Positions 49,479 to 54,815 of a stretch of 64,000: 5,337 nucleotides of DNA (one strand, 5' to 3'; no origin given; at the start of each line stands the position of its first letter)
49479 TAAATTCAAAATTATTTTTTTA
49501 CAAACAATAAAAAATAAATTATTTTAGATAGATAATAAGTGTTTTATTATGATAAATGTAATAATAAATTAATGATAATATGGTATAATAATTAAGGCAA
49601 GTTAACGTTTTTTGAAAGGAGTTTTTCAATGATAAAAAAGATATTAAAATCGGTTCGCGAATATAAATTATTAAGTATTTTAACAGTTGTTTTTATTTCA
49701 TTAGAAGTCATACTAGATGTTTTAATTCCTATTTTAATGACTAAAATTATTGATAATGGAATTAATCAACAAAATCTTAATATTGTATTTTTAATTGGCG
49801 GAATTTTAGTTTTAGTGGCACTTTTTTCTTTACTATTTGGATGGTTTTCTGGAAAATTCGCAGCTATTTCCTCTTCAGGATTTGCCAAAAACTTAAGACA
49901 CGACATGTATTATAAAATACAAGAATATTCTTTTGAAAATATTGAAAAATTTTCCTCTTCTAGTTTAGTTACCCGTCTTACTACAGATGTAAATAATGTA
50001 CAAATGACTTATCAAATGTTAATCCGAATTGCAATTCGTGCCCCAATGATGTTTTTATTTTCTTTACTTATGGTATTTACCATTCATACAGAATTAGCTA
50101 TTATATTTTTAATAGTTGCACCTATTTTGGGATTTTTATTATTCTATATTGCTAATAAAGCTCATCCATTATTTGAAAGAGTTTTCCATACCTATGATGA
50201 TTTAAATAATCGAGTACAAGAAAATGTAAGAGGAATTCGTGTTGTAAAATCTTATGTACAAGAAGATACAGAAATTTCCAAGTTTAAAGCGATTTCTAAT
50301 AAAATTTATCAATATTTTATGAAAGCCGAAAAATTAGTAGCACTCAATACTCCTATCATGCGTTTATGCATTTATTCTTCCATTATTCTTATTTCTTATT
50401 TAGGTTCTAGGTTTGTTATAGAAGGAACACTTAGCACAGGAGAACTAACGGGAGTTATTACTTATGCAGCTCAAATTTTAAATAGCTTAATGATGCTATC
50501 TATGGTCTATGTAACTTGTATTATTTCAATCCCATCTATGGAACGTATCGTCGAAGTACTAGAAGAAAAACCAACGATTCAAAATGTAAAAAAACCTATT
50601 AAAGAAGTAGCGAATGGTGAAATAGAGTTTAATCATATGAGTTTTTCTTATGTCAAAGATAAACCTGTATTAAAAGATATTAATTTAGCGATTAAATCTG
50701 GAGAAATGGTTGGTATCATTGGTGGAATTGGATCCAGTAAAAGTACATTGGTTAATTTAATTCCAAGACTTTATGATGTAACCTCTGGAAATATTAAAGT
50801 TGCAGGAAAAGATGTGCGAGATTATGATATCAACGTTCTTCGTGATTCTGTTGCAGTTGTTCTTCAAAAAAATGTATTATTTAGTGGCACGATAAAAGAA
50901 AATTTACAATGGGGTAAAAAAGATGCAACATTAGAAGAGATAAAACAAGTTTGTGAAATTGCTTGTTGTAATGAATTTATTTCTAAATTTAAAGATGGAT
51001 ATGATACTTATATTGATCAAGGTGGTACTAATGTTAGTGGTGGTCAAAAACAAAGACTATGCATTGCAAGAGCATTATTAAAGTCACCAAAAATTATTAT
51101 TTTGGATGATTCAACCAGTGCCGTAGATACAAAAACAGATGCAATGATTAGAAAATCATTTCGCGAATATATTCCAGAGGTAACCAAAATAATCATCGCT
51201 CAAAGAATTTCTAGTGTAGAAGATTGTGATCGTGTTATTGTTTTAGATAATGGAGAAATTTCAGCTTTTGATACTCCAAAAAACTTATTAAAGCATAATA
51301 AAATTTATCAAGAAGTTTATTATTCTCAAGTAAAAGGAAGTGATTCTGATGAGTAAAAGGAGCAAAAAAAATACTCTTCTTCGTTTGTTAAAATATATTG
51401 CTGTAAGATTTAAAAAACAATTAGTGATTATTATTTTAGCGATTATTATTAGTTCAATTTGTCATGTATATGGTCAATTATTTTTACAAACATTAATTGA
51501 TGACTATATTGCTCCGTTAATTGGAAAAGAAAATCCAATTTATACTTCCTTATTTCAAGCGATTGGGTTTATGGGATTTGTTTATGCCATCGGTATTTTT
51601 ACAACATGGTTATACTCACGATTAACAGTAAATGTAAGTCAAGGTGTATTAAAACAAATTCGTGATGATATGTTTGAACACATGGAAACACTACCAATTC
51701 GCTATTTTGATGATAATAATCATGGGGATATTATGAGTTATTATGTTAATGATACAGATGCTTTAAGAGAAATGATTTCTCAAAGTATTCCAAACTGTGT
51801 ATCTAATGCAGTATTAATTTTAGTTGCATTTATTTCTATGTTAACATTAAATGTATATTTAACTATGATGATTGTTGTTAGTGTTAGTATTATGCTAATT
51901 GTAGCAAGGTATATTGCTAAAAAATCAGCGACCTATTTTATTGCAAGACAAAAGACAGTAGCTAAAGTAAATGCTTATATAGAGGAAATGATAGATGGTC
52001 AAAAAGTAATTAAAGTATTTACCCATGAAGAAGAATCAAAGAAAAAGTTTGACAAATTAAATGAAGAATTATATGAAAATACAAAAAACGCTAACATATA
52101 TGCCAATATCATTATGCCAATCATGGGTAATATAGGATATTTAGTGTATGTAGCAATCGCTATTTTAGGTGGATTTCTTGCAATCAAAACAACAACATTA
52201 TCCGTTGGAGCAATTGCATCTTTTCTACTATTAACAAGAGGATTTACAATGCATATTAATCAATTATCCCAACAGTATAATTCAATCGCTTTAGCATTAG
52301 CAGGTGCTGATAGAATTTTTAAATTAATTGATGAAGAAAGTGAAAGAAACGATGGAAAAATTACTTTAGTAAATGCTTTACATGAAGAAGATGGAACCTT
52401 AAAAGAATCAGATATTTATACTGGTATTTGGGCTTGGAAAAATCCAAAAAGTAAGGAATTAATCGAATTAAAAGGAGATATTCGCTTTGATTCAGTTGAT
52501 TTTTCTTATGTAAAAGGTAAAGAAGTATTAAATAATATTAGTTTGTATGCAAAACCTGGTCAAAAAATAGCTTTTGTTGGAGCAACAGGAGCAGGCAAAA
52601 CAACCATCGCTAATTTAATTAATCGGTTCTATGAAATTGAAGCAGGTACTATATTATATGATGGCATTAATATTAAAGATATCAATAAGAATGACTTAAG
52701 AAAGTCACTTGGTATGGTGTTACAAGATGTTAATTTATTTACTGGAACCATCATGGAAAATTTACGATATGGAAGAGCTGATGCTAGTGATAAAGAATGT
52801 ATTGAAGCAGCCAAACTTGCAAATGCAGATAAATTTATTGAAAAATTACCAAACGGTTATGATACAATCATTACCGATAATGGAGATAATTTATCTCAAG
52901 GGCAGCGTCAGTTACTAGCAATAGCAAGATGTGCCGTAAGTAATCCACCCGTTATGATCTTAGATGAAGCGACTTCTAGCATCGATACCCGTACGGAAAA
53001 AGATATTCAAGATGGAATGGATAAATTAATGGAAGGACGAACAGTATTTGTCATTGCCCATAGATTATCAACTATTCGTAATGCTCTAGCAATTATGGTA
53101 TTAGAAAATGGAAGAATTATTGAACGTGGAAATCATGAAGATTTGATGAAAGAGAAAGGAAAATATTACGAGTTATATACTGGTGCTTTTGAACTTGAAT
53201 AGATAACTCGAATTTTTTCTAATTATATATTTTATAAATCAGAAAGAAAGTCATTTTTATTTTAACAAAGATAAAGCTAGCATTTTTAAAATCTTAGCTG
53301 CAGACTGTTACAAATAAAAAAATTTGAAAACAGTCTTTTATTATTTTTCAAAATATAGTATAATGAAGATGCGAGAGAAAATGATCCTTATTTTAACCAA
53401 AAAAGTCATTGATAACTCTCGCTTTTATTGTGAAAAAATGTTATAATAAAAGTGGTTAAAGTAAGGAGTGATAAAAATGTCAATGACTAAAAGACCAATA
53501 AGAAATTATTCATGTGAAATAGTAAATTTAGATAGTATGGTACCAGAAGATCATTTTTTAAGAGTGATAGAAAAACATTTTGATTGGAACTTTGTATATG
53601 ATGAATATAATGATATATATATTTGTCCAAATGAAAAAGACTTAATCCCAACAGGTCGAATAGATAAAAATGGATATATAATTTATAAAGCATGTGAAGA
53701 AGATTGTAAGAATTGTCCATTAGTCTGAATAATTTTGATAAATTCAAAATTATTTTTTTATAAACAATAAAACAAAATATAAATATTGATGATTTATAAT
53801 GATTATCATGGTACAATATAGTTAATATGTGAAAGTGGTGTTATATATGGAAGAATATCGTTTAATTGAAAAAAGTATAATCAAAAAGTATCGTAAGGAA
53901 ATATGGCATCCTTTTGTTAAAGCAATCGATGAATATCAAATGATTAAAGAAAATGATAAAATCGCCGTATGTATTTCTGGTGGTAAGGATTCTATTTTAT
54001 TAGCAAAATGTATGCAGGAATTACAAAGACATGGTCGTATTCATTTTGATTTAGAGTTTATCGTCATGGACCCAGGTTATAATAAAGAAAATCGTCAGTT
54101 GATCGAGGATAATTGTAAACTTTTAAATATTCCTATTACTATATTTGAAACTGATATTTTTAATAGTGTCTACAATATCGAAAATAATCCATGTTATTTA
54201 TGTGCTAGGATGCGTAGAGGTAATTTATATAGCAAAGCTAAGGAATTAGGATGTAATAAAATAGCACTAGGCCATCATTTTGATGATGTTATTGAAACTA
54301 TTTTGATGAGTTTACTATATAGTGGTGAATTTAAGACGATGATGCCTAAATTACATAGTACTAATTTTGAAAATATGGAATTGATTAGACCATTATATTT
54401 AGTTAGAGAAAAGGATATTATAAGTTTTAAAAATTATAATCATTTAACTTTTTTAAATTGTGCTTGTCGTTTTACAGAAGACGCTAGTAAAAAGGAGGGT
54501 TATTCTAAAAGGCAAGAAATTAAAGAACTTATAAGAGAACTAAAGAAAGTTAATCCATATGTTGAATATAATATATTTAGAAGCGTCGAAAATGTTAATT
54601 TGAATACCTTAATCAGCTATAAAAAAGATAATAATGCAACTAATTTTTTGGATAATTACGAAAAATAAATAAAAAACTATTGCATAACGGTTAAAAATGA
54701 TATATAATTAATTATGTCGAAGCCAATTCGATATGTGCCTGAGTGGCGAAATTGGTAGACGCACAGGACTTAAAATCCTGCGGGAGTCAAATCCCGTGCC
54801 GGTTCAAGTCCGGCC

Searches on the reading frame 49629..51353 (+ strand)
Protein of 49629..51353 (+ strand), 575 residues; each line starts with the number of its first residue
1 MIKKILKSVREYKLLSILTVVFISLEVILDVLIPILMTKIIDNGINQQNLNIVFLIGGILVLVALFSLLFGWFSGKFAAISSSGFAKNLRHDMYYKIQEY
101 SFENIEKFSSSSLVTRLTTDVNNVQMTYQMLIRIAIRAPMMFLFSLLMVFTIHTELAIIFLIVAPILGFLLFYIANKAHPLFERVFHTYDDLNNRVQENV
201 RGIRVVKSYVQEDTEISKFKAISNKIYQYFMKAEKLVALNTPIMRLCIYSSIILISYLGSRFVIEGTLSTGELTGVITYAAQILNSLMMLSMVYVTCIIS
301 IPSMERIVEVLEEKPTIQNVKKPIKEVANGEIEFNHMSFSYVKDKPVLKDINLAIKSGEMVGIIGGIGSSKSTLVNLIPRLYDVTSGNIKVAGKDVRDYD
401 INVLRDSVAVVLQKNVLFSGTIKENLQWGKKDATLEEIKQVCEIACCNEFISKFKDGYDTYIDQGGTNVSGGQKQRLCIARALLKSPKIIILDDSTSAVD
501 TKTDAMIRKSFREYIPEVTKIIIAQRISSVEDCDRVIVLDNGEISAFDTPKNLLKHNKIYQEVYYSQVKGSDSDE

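Call 37: search_protein_families(library=pfam, proteins=[window:49629-51353:+], max_evalue=0.000001)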
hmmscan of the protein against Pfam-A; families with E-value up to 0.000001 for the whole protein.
window:49629-51353:+ (575 aa): 2 families
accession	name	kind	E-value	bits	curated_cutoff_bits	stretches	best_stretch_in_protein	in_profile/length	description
PF00664.28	ABC_membrane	-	5e-41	141.6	28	1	17-287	2-274/274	ABC transporter transmembrane region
PF00005.33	ABC_tran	-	6.2e-29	101.8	25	1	348-497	1-137/137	ABC transporter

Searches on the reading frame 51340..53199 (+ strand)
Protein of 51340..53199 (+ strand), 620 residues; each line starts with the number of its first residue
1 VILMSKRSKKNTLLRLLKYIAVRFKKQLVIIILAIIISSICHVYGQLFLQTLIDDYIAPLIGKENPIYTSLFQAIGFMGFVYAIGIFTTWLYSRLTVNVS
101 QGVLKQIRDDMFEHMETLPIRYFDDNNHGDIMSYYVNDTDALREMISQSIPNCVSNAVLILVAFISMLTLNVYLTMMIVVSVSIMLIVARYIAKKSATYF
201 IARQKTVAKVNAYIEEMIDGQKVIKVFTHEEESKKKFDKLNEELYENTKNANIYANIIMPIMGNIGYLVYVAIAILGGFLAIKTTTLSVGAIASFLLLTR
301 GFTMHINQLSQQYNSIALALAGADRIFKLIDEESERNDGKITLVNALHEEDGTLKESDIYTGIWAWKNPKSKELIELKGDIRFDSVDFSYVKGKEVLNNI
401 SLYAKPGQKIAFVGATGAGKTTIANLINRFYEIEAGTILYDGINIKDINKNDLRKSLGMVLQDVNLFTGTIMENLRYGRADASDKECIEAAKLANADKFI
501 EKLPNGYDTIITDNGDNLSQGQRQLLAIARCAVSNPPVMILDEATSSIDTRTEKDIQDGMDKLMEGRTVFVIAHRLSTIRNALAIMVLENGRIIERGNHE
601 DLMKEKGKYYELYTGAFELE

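Call 37: search_protein_families(library=pfam, proteins=[window:51340-53199:+], max_evalue=0.000001)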
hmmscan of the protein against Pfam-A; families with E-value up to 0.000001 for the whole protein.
window:51340-53199:+ (620 aa): 2 families
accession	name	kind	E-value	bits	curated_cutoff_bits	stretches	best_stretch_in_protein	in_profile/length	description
PF00664.28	ABC_membrane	-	3.5e-48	165.1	28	1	28-304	1-272/274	ABC transporter transmembrane region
PF00005.33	ABC_tran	-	2.8e-32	112.6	25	1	397-546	1-137/137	ABC transporter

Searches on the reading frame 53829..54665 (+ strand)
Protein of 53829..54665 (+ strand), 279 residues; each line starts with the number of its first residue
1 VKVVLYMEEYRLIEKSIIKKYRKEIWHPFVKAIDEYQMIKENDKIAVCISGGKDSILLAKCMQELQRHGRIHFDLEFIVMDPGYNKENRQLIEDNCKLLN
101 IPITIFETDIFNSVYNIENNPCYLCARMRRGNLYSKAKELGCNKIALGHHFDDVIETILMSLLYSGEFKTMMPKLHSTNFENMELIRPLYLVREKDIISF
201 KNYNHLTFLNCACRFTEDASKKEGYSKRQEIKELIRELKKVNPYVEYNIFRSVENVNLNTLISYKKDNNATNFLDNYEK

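Call 37: search_protein_families(library=pfam, proteins=[window:53829-54665:+], max_evalue=0.000001)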
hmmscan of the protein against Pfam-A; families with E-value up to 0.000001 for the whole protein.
window:53829-54665:+ (279 aa): 1 family
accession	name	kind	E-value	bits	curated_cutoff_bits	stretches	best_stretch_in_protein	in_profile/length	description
PF01171.26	ATP_bind_3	-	5.3e-20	72.3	27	1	44-209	1-164/182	PP-loop family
